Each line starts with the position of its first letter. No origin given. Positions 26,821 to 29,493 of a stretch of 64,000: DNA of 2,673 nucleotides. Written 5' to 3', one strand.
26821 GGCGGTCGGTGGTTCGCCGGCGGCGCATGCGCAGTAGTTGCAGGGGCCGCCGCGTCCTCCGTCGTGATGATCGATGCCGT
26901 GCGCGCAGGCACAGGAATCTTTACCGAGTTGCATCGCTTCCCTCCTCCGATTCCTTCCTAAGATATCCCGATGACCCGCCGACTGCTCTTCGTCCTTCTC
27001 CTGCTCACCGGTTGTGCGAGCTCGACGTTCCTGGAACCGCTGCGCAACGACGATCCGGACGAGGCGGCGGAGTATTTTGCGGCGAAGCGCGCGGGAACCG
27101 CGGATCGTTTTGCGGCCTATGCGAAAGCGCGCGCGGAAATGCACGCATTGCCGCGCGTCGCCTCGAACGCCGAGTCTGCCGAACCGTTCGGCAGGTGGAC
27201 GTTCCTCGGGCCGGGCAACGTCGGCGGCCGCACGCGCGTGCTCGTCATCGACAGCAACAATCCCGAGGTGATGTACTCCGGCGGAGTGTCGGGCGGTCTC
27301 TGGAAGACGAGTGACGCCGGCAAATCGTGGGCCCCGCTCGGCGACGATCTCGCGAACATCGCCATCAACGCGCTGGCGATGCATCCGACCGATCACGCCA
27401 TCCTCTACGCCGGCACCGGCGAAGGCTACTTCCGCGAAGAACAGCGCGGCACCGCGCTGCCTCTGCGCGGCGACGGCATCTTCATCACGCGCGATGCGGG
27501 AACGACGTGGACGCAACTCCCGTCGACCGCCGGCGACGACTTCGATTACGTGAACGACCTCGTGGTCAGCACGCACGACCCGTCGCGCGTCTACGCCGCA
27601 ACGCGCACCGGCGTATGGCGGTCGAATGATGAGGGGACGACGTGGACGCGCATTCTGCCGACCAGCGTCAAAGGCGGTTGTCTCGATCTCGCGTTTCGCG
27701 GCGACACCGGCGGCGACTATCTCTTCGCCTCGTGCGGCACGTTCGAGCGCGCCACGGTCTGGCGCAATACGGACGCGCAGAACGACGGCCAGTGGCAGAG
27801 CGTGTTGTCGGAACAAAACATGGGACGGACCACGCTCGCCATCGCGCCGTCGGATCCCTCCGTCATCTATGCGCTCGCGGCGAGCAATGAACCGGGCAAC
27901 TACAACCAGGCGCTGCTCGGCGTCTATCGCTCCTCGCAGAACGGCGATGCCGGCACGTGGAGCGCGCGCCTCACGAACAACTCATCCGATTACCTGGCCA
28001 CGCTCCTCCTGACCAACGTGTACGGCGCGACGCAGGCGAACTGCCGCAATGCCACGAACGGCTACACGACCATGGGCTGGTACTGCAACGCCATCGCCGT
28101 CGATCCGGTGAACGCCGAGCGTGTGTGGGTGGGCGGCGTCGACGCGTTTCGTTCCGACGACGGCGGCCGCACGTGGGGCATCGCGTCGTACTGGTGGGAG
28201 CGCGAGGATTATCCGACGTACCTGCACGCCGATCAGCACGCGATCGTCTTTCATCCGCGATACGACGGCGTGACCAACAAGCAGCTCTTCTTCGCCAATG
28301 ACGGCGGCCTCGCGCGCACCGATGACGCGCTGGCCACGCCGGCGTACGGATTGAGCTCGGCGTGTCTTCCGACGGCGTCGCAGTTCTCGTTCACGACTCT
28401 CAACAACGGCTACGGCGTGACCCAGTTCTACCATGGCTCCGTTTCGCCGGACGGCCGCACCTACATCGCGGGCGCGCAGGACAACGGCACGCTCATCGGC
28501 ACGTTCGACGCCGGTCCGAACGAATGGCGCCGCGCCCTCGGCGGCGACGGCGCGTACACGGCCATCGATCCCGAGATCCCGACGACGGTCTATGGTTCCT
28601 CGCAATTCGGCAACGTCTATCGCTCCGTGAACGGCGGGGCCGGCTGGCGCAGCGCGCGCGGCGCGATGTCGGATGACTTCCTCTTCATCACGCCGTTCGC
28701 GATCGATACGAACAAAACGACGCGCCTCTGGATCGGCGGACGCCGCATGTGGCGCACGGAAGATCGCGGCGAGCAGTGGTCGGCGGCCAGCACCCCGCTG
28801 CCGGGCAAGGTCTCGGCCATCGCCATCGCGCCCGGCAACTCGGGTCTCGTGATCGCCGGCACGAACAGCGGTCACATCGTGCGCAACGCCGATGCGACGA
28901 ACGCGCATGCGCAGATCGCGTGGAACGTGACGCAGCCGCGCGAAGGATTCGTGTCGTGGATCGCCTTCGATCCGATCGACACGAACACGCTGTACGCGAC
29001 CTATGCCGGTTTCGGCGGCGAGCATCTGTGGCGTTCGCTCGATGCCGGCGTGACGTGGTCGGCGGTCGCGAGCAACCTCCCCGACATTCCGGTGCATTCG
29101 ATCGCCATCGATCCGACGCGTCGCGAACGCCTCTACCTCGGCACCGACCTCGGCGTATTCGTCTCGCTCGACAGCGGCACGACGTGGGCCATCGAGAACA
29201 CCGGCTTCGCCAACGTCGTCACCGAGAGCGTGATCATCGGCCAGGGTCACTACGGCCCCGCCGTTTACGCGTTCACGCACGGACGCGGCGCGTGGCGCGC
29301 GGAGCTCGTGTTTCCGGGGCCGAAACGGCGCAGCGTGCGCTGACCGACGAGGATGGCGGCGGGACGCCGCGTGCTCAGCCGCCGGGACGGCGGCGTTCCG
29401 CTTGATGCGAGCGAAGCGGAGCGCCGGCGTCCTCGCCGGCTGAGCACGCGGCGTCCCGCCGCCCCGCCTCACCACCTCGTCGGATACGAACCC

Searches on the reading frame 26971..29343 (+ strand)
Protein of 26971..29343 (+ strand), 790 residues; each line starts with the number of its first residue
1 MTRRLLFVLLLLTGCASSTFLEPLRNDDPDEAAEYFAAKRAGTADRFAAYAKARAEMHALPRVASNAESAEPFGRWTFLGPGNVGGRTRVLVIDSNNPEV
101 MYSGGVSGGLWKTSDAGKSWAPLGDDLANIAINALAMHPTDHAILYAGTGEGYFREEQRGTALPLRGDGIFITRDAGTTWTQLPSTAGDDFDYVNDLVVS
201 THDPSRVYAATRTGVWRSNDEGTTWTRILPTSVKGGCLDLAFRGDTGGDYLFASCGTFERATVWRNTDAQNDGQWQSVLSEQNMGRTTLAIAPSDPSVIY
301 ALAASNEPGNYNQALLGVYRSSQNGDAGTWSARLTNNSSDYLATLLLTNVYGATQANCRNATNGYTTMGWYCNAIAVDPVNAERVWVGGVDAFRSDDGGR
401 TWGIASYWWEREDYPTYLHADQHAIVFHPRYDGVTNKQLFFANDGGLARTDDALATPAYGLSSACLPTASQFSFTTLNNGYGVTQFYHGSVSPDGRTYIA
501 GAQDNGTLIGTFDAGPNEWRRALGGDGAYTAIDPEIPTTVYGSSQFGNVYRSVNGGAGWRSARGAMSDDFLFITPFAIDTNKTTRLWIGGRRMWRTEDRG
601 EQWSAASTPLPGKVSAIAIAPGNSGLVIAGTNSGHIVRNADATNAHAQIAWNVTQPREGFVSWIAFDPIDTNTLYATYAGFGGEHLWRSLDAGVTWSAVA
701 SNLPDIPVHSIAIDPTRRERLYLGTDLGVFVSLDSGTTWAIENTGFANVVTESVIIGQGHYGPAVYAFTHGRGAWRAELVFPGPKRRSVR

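Call 84: search_protein_families(library=pfam, proteins=[window:26971-29343:+], max_evalue=0.0001)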
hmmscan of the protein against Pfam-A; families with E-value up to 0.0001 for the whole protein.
window:26971-29343:+ (790 aa): 2 families
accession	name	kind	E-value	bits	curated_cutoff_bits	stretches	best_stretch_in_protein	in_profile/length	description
PF15902.12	Sortilin-Vps10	-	6e-22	78.5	33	1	170-278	3-112/446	Sortilin, neurotensin receptor 3,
PF02012.26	BNR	-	5.7e-05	23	27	0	393-402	1-10/12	BNR/Asp-box repeat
